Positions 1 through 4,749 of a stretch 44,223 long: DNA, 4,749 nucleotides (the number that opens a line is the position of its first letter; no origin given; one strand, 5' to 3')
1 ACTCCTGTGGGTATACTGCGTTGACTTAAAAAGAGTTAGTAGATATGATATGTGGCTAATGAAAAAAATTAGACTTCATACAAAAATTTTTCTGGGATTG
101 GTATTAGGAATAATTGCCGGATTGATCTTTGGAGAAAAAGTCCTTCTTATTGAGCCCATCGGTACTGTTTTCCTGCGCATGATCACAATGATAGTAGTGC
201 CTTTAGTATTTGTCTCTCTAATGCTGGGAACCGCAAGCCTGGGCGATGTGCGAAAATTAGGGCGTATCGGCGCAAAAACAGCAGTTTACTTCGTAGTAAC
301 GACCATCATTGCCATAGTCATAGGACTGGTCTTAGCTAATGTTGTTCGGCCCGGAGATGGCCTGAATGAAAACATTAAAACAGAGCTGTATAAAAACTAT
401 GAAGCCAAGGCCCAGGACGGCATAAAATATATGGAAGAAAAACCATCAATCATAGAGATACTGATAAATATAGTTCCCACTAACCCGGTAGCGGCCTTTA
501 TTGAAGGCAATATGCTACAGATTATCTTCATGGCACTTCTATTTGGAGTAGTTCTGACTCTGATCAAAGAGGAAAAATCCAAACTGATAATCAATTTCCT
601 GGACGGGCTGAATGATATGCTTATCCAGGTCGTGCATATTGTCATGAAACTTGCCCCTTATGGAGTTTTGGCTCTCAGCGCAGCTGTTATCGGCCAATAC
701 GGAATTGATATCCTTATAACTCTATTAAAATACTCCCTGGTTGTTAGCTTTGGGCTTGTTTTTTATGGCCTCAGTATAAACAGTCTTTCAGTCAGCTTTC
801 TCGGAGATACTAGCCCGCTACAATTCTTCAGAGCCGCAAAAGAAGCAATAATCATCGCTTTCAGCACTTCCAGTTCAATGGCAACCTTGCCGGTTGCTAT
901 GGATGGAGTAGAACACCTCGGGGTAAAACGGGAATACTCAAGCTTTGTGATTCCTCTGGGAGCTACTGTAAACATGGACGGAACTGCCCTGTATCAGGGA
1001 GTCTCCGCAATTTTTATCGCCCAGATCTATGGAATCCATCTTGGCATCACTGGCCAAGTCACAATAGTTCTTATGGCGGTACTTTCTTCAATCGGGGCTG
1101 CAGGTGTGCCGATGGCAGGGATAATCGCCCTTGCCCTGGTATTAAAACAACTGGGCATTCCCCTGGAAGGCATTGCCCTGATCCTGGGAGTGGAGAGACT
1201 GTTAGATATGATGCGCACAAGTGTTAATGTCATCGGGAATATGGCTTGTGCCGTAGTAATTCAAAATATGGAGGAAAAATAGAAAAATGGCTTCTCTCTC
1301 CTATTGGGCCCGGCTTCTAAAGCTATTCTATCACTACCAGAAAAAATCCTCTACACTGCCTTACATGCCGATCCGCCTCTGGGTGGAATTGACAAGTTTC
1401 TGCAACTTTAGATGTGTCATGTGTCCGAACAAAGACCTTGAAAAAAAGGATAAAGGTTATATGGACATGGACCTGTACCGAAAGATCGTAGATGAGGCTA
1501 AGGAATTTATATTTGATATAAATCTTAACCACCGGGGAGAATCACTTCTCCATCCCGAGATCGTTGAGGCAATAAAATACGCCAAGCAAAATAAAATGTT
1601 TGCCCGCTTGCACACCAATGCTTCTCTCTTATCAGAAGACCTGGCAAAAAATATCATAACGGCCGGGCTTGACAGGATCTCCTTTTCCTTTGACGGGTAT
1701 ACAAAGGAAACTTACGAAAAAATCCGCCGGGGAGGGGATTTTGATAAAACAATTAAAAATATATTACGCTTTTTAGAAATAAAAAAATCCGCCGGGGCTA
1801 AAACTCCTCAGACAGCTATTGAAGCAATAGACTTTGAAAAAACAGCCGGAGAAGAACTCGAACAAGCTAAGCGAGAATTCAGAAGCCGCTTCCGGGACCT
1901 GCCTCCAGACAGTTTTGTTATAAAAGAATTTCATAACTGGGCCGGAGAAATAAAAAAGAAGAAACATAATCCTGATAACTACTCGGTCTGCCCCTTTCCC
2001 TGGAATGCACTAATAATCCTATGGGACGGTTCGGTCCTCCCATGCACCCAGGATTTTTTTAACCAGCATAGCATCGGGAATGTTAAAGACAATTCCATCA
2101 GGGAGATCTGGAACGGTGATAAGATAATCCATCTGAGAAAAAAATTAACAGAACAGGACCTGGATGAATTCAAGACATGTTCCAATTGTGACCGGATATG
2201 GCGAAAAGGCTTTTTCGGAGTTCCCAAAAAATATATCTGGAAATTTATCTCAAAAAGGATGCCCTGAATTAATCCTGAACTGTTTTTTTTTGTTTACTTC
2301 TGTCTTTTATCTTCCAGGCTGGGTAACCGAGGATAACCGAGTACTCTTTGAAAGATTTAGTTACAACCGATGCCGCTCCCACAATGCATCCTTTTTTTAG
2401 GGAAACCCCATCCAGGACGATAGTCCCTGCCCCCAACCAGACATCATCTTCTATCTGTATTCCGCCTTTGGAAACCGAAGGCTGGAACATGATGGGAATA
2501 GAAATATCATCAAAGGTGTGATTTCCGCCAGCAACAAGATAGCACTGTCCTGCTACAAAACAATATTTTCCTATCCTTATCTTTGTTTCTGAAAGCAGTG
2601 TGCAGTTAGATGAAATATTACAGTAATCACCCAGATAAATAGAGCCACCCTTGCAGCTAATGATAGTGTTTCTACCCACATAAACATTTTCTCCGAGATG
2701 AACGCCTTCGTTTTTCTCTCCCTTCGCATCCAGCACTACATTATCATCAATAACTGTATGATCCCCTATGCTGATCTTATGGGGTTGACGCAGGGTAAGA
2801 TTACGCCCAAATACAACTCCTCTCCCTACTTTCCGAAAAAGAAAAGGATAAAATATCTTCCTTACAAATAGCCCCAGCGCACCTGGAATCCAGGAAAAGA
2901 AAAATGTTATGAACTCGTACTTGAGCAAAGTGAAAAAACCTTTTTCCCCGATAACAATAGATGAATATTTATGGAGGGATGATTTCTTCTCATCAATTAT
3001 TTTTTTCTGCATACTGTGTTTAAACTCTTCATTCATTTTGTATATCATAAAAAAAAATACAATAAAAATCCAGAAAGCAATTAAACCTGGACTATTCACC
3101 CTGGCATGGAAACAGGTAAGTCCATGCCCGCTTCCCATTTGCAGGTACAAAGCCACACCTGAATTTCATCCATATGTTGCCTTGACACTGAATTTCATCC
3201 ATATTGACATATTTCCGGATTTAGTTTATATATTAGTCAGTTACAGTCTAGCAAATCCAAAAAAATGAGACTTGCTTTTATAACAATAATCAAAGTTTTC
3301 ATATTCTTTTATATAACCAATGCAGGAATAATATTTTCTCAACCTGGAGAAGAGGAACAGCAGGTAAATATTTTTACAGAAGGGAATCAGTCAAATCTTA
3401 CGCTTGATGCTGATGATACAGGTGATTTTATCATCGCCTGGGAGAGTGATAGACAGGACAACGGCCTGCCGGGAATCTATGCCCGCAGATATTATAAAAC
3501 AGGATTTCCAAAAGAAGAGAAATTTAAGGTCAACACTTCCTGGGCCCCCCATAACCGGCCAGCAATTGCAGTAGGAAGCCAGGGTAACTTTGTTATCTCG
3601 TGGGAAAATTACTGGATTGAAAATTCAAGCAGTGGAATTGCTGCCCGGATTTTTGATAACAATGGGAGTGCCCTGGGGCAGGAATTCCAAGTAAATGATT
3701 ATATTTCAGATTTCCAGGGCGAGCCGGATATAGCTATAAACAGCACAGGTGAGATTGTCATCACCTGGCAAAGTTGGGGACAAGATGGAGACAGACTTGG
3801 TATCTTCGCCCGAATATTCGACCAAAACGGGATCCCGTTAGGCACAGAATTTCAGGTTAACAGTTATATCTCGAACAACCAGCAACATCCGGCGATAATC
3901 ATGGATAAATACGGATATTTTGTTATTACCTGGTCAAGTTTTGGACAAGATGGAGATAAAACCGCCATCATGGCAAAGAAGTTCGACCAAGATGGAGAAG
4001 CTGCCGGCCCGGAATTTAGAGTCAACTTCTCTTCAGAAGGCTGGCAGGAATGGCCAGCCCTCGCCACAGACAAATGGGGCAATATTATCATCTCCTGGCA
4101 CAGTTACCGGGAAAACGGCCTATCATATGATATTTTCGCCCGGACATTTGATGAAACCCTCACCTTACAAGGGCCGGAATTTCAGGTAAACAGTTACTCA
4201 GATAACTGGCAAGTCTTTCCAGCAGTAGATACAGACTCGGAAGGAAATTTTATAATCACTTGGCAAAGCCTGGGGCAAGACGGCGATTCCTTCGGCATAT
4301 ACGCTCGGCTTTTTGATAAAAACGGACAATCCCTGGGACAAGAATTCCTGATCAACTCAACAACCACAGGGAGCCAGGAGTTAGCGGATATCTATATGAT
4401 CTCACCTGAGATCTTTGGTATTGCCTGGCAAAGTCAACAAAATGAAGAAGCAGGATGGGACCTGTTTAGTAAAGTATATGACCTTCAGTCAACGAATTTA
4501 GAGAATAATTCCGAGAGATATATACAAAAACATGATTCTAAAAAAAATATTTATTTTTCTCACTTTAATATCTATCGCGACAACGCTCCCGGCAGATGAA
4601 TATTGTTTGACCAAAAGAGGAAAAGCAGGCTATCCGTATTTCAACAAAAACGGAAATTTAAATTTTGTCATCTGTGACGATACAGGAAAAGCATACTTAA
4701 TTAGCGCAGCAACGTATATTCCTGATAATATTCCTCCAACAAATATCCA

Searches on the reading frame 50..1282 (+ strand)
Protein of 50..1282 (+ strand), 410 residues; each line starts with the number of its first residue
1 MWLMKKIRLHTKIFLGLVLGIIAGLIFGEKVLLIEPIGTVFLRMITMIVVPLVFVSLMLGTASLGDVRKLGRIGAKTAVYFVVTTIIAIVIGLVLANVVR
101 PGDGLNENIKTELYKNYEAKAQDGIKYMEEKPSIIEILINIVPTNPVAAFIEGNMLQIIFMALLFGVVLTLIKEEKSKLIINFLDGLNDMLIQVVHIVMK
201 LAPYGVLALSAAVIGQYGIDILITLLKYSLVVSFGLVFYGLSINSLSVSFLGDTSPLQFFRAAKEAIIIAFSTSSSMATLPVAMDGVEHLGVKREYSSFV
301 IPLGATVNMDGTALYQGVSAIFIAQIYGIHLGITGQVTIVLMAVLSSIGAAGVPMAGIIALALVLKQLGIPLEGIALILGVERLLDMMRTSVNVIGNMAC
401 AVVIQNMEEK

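Call 6: search_protein_families(library=pfam, proteins=[window:50-1282:+], max_evalue=0.0001)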
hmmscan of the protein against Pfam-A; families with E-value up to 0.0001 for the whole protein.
window:50-1282:+ (410 aa): 1 family
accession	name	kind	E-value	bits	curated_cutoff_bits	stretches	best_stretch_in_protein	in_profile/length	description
PF00375.23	SDF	-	7e-130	433.9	27.9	1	9-406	1-386/387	Sodium:dicarboxylate symporter family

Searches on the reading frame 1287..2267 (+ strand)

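Call 6: search_protein_families(library=pfam, proteins=[window:1287-2267:+], max_evalue=0.0001)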
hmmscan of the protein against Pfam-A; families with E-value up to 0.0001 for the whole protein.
window:1287-2267:+ (326 aa): 2 families
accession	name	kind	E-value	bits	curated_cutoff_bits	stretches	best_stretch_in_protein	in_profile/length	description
PF04055.27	Radical_SAM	-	4.7e-19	69.6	29.5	1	33-165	1-139/166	Radical SAM superfamily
PF13186.11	SPASM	-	4.3e-17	62.6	21.5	1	235-302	1-67/67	Iron-sulfur cluster-binding domain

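Call 64: search_protein_families(library=ncbifam, proteins=[window:1287-2267:+], max_evalue=0.00001)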
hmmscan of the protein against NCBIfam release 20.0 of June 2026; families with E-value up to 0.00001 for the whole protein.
window:1287-2267:+ (326 aa): 40 families (the best 25 are shown)
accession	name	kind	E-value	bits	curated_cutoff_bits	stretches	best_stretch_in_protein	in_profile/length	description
TIGR04317.1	W_rSAM_matur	equivalog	5.3e-38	131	380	1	30-191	5-164/349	tungsten cofactor oxidoreductase radical SAM maturase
TIGR04311.1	rSAM_Geo_metal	subfamily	2.1e-28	99.5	400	1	28-171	2-148/423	radical SAM/SPASM family putative metalloenzyme maturase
TIGR04321.1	spiroSPASM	subfamily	3.7e-22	78.7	250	1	20-302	222-503/510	spiro-SPASM protein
TIGR04546.1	rSAM_ahbC_deAc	equivalog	1.4e-21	76.7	650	1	28-159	39-169/390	12,18-didecarboxysiroheme deacetylase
NF033640.1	N_Twi_rSAM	subfamily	4.6e-21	75.4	170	2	233-307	3-75/398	twitch domain-containing radical SAM protein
TIGR04054.1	rSAM_NirJ1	equivalog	1.5e-20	73.2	650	1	22-171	30-178/387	putative heme d1 biosynthesis radical SAM protein NirJ1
NF050035.1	rSAM_WgK_link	exception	1.2e-18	67.2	650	1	27-160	7-141/367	radical SAM/SPASM peptide maturase WgkB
TIGR04347.1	pseudo_SAM_Halo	equivalog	2.3e-18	66.6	525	1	28-185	38-194/390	TIGR04347 family pseudo-SAM/SPASM protein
TIGR04545.1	rSAM_ahbD_hemeb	equivalog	9.2e-18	64.8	500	1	34-159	5-131/339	heme b synthase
TIGR04055.1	rSAM_NirJ2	equivalog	5.8e-17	62.2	500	1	35-159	6-130/326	putative heme d1 biosynthesis radical SAM protein NirJ2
TIGR02668.1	moaA_archaeal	equivalog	1.2e-16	60.6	325.25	1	31-160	12-141/303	GTP 3',8-cyclase MoaA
NF001199.0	PRK00164.2-1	equivalog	2.1e-16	60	231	1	31-161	14-144/308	GTP 3',8-cyclase MoaA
TIGR03962.1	mycofact_rSAM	equivalog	2.8e-16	59.6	265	1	28-159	11-141/339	mycofactocin radical SAM maturase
TIGR04051.1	rSAM_NirJ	equivalog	1.7e-15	56.8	515.45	1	28-161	2-134/354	heme d1 biosynthesis radical SAM protein NirJ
TIGR04250.1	SCM_rSAM_ScmE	equivalog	5.1e-15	55.2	400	1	31-161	5-138/358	SynChlorMet cassette radical SAM/SPASM protein ScmE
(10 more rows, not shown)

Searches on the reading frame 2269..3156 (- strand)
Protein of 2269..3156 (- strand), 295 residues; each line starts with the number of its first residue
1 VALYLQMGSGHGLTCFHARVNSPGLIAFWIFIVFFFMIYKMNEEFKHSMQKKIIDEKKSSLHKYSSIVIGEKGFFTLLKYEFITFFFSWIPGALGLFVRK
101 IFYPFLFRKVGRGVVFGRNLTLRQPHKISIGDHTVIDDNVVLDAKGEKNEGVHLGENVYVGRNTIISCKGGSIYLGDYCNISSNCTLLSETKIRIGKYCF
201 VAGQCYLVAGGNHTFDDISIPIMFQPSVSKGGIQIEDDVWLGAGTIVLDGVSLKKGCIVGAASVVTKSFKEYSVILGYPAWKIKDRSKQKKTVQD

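Call 6: search_protein_families(library=pfam, proteins=[window:2269-3156:-], max_evalue=0.0001)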
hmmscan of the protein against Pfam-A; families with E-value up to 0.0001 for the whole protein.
window:2269-3156:- (295 aa): 2 families
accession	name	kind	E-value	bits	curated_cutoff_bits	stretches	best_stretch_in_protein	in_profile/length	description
PF00132.30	Hexapep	-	6.5e-15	54.6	27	1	232-267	1-36/36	Bacterial transferase hexapeptide (six repeats)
PF14602.12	Hexapep_2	-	1.2e-08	35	27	1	233-267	2-34/34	Hexapeptide repeat of succinyl-transferase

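Call 64: search_protein_families(library=ncbifam, proteins=[window:2269-3156:-], max_evalue=0.00001)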
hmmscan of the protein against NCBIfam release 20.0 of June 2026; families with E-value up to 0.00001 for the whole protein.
window:2269-3156:- (295 aa): 29 families (the best 25 are shown)
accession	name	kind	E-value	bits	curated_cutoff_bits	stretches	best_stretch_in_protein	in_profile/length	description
NF007797.0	PRK10502.1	subfamily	2.3e-25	89.3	192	1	153-289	54-182/183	WcaF family extracellular polysaccharide biosynthesis acetyltransferase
NF007240.0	PRK09677.1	equivalog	1.1e-19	70.7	243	1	171-291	64-189/192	putative lipopolysaccharide biosynthesis O-acetyl transferase WbbJ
NF038307.1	EPS_acetyl_HpsU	equivalog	3.4e-17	62.6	305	1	151-281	51-173/178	hormogonium polysaccharide biosynthesis acetyltransferase HpsU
TIGR04008.1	WcaF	equivalog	9.4e-17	61.5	326.3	1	152-287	52-179/180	colanic acid biosynthesis acetyltransferase WcaF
TIGR03570.1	NeuD_NnaD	subfamily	1.1e-16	61.1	160.8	1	230-280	151-201/202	NeuD/PglB/VioB family sugar acetyltransferase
TIGR03532.1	DapD_Ac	equivalog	1.3e-15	57.7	231.75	1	229-291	157-219/231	2,3,4,5-tetrahydropyridine-2,6-dicarboxylate N-acetyltransferase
NF000311.1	Vat_ABCDEFH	equivalog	2.5e-14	53.3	300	1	190-291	55-169/201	Vat family streptogramin A O-acetyltransferase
TIGR03308.1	phn_thr-fam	hypoth_equivalog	3e-14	53.3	201.65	1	232-288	108-164/204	phosphonate metabolim protein, transferase hexapeptide repeat family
NF041874.1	EPS_EpsC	equivalog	2.6e-13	50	150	1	234-285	115-166/168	serine O-acetyltransferase EpsC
NF033468.1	stregram_VatI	exception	5e-13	49.3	415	1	190-289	57-169/208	streptogramin A O-acetyltransferase Vat(I)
NF058585.1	HptprglPActTf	PfamEq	1.1e-12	47.8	300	1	231-292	105-166/172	heptaprenylglyceryl phosphate O-acetyltransferase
NF007076.0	PRK09527.1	equivalog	3.6e-11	42.8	347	1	153-289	57-188/203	galactoside O-acetyltransferase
NF000097.1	stregram_VatC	exception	5.2e-11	42.8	425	1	190-291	63-177/212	streptogramin A O-acetyltransferase Vat(C)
NF007499.0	PRK10092.1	equivalog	5.6e-11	42.6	314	1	170-284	71-181/183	maltose O-acetyltransferase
NF000111.1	stregram_VatD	exception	7.8e-11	42.1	400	1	156-291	28-172/209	streptogramin A O-acetyltransferase Vat(D)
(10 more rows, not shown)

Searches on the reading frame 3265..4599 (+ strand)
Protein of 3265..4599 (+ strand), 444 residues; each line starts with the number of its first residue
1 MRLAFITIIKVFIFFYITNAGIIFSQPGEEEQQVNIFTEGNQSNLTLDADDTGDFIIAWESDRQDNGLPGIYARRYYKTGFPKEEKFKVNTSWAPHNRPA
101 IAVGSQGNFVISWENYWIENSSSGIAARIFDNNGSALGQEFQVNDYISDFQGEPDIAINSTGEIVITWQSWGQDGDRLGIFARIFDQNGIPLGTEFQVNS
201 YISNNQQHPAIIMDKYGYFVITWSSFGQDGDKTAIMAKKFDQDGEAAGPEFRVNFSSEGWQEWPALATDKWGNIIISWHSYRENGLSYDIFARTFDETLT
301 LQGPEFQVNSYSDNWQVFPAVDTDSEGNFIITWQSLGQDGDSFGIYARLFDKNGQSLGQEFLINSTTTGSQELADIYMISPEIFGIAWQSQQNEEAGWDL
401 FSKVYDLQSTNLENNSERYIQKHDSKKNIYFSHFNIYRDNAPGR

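Call 6: search_protein_families(library=pfam, proteins=[window:3265-4599:+], max_evalue=0.0001)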
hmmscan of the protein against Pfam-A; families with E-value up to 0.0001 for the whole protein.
window:3265-4599:+ (444 aa): 0 families

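Call 10: search_protein_families(library=pfam, proteins=[window:3265-4599:+], max_evalue=5)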
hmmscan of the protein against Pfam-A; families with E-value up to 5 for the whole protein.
window:3265-4599:+ (444 aa): 2 families
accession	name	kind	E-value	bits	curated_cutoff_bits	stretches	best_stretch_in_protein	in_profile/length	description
PF18416.6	GbpA_2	-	0.086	13.5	26.6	0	340-371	16-45/101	N-acetylglucosamine binding protein domain 2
PF05404.17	TRAP-delta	-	0.93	9.5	25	0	99-141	66-108/162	Translocon-associated protein, delta subunit precursor (TRAP-delta)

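Call 64: search_protein_families(library=ncbifam, proteins=[window:3265-4599:+], max_evalue=0.00001)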
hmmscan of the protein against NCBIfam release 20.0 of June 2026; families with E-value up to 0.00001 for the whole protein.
window:3265-4599:+ (444 aa): 0 families
